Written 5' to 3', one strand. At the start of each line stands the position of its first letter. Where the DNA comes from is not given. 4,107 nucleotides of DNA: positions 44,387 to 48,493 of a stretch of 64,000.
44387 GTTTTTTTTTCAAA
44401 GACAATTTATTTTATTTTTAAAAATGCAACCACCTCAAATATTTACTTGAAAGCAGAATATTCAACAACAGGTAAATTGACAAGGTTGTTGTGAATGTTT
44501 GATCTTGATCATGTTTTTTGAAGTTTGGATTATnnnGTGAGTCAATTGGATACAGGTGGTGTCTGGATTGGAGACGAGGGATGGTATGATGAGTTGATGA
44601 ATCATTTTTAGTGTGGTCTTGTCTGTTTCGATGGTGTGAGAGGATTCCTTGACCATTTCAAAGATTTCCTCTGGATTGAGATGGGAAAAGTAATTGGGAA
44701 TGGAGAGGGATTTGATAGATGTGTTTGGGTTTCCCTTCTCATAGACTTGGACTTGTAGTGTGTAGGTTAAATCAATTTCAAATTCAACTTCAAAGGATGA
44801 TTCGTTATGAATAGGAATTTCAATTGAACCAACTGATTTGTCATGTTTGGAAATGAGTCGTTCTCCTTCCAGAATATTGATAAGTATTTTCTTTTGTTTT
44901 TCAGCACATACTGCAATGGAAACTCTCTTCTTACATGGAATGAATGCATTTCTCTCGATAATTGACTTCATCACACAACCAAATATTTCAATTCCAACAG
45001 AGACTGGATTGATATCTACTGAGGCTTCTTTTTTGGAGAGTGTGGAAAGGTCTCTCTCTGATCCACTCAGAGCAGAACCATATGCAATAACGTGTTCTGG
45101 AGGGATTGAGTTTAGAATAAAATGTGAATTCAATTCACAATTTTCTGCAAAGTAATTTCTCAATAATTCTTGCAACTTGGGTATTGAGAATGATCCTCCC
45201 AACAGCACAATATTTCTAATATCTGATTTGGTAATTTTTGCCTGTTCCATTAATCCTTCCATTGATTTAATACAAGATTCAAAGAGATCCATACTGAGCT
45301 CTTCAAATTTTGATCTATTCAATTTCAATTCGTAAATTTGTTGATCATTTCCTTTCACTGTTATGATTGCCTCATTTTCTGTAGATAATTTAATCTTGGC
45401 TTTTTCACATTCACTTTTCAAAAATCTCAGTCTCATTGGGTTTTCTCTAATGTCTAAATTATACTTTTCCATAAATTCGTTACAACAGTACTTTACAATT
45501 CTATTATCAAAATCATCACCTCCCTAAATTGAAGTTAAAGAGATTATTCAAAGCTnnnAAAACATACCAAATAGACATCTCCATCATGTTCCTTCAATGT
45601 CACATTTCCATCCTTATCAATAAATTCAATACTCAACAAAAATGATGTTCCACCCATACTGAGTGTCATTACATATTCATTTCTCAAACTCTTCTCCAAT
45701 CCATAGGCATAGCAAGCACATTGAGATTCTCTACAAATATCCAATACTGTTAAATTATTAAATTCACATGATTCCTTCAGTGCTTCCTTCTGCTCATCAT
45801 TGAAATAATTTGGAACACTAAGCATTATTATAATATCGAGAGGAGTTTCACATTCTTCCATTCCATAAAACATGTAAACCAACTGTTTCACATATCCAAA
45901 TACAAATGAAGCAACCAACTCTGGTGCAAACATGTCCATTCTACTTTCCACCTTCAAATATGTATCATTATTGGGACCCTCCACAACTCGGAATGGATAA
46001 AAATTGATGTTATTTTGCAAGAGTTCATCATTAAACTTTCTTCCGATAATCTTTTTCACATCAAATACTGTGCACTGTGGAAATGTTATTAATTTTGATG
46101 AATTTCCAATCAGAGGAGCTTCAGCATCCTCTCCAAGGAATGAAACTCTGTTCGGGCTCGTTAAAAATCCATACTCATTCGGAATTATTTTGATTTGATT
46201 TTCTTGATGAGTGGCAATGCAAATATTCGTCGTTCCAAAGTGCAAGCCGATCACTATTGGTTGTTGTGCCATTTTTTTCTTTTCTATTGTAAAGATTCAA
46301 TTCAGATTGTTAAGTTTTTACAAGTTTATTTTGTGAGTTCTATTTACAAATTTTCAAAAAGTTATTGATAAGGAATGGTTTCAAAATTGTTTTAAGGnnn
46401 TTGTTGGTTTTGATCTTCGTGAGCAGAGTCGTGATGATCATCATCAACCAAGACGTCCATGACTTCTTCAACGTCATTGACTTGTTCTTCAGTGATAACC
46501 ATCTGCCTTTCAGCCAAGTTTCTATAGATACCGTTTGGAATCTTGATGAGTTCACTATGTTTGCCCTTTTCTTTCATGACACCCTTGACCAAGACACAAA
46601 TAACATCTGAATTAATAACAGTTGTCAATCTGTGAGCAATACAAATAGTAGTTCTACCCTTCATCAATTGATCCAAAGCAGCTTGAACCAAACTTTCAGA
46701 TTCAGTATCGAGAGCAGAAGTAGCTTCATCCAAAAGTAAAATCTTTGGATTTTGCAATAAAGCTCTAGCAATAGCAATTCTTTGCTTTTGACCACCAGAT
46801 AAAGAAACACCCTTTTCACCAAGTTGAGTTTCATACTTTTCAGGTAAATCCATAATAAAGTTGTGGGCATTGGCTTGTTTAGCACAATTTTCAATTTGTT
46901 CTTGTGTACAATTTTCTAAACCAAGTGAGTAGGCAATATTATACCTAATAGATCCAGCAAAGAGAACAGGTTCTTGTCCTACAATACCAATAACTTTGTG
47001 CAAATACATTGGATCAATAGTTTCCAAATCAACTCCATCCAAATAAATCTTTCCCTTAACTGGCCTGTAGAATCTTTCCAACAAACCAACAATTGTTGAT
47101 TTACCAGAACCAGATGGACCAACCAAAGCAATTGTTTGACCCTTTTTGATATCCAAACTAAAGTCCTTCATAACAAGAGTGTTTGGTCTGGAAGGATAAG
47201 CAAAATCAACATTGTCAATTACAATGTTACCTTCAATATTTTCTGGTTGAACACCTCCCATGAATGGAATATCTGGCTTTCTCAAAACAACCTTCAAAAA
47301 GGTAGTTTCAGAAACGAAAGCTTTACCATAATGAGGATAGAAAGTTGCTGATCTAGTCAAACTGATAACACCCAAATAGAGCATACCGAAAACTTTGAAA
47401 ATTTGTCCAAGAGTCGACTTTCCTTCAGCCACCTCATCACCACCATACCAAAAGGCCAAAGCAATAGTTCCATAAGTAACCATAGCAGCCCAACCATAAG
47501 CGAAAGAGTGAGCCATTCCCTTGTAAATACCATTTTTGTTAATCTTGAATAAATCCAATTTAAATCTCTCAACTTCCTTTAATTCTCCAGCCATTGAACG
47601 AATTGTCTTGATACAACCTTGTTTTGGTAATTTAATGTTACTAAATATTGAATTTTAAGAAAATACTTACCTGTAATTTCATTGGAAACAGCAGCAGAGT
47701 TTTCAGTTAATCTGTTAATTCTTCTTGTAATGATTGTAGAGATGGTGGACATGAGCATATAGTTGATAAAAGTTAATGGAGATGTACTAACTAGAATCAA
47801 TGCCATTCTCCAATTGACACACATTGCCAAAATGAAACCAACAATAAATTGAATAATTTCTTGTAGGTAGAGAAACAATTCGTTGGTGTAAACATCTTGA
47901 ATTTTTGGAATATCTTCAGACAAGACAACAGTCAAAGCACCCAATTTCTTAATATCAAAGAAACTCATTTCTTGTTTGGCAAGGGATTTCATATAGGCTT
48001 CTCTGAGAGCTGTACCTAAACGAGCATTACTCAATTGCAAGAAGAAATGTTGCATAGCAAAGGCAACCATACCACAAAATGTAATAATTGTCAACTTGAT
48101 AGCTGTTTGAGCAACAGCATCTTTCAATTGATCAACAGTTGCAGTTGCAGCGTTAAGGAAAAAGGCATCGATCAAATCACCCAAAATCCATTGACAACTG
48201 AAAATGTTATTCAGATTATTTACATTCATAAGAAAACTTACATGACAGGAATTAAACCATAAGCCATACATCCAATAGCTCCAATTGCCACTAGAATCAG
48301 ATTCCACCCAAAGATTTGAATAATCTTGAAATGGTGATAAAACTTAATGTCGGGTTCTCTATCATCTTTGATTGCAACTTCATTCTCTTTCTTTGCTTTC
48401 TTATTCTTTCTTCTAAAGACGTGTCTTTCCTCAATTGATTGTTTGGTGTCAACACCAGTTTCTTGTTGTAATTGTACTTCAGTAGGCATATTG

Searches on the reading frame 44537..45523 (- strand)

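Call 35: search_protein_families(library=pfam, proteins=[window:44537-45523:-], max_evalue=0.001)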
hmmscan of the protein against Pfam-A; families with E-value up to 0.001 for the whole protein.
window:44537-45523:- (329 aa): 1 family
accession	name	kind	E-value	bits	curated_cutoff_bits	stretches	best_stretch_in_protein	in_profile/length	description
PF00012.26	HSP70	-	2.2e-54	185.2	20.6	1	1-307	222-527/599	Hsp70 protein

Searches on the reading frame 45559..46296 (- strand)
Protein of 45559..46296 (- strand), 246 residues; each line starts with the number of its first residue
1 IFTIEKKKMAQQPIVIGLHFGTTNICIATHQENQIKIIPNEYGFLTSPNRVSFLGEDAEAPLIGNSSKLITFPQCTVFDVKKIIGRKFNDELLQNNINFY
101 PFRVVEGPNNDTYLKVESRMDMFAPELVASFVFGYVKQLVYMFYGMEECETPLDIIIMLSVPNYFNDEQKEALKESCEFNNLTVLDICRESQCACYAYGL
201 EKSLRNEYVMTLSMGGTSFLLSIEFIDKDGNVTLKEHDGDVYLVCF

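Call 35: search_protein_families(library=pfam, proteins=[window:45559-46296:-], max_evalue=0.001)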
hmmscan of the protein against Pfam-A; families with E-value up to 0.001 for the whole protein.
window:45559-46296:- (246 aa): 1 family
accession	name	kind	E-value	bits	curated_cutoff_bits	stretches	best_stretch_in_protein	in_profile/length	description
PF00012.26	HSP70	-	5.9e-39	134.2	20.6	1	15-240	1-218/599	Hsp70 protein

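Call 38: search_solved_structures(query=window:45559-46296:-, show_alignments=1, max_evalue=1e-20)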
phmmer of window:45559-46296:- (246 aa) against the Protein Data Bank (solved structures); distinct sequences matched with E-value up to 1e-20: 108 (the best 60 are shown).
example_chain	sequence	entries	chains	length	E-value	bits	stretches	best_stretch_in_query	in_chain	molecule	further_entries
3gdq_A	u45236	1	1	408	1.3e-33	119.7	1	12-243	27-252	Heat shock 70 kDa protein 1-like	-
3jxu_A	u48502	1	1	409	3e-32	115.2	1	13-243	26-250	Heat shock 70 kDa protein 1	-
1s3x_A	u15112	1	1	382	3.1e-32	115.2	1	14-243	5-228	Heat shock 70 kDa protein 1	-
5aqw_A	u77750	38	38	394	3.5e-32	115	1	14-243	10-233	HEAT SHOCK 70 KDA PROTEIN 1A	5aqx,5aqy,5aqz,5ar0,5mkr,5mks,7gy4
3a8y_A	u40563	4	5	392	3.6e-32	115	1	14-243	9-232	Heat shock 70 kDa protein 1 | Heat shock 70 kDa protein 1A/1B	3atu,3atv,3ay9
2e8a_A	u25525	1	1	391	3.6e-32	115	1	14-243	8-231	Heat shock 70kDa protein 1A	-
2e88_A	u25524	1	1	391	3.7e-32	115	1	14-243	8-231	Heat shock 70kDa protein 1A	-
3d2e_B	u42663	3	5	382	4.3e-32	114.7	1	14-243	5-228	Heat shock 70 kDa protein 1 | Heat shock 70 kDa protein 1A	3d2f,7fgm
5bpm_A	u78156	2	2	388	4.5e-32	114.7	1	14-243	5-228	Heat shock 70 kDa protein 1A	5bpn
5bn9_A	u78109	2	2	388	4.5e-32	114.7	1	14-243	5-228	Heat shock 70 kDa protein 1A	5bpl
5bn8_A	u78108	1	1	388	4.5e-32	114.7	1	14-243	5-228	Heat shock 70 kDa protein 1A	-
1hjo_A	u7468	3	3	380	6e-32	114.3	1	15-243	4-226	PROTEIN (HEAT-SHOCK 70KD PROTEIN) | Heat shock 70 kDa protein 1A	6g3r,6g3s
7f4x_A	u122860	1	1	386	6.2e-32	114.2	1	15-243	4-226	Heat shock 70 kDa protein 1B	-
4j8f_A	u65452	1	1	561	6.4e-32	114.2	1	13-243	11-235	Heat shock 70 kDa protein 1A/1B, Hsc70-interacting protein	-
4io8_A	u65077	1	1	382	6.9e-32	114.1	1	14-243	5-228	Heat shock 70kDa protein 1A variant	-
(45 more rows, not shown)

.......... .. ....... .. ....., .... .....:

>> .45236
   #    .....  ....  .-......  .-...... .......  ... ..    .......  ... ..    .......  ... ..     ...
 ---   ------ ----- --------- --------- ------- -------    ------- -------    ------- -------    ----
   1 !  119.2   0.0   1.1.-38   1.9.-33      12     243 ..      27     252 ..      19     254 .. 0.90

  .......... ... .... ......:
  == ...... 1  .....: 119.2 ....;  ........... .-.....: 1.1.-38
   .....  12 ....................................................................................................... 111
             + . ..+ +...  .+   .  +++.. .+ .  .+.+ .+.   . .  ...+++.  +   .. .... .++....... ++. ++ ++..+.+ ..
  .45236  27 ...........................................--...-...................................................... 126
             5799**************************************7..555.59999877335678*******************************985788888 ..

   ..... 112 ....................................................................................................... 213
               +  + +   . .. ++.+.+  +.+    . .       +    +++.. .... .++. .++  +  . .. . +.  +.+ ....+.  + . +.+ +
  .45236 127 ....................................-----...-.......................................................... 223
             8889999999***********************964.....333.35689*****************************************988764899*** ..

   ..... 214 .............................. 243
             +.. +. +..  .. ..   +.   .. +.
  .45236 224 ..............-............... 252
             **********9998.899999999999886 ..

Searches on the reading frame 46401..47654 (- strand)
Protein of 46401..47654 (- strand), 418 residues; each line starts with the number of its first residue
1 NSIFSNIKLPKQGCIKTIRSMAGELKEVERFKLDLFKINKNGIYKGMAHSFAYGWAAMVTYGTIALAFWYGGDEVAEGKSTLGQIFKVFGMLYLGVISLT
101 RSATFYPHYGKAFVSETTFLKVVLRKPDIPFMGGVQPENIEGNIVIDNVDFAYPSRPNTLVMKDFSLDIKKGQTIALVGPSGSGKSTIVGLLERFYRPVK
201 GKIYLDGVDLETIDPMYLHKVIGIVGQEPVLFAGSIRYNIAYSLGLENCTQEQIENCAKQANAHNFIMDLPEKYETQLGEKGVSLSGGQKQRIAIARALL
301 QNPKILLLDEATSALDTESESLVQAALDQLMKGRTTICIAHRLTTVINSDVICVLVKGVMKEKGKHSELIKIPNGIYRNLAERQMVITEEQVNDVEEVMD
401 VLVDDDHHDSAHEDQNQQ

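Call 35: search_protein_families(library=pfam, proteins=[window:46401-47654:-], max_evalue=0.001)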
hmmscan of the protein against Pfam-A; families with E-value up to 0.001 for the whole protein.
window:46401-47654:- (418 aa): 5 families
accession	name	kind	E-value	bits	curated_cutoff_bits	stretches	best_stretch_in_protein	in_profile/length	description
PF00005.33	ABC_tran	-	4.4e-33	115.2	25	1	163-313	2-137/137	ABC transporter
PF00664.28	ABC_membrane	-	2.8e-10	40.8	28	1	15-91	190-268/274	ABC transporter transmembrane region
PF02463.25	SMC_N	-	4.5e-08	33.2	40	1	266-354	135-210/220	RecF/RecN/SMC N terminal domain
PF09818.15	ABC_ATPase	-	0.00015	21.3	23.2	0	259-361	133-234/283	P-loop domain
PF13555.12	AAA_29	-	0.00074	19.7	27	0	166-189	16-39/61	P-loop containing region of AAA domain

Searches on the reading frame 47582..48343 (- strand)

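Call 35: search_protein_families(library=pfam, proteins=[window:47582-48343:-], max_evalue=0.001)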
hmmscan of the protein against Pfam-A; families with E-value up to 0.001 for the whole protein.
window:47582-48343:- (254 aa): 1 family
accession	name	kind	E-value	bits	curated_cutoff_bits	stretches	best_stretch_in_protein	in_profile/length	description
PF00664.28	ABC_membrane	-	1.1e-24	88.1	28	1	51-222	19-185/274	ABC transporter transmembrane region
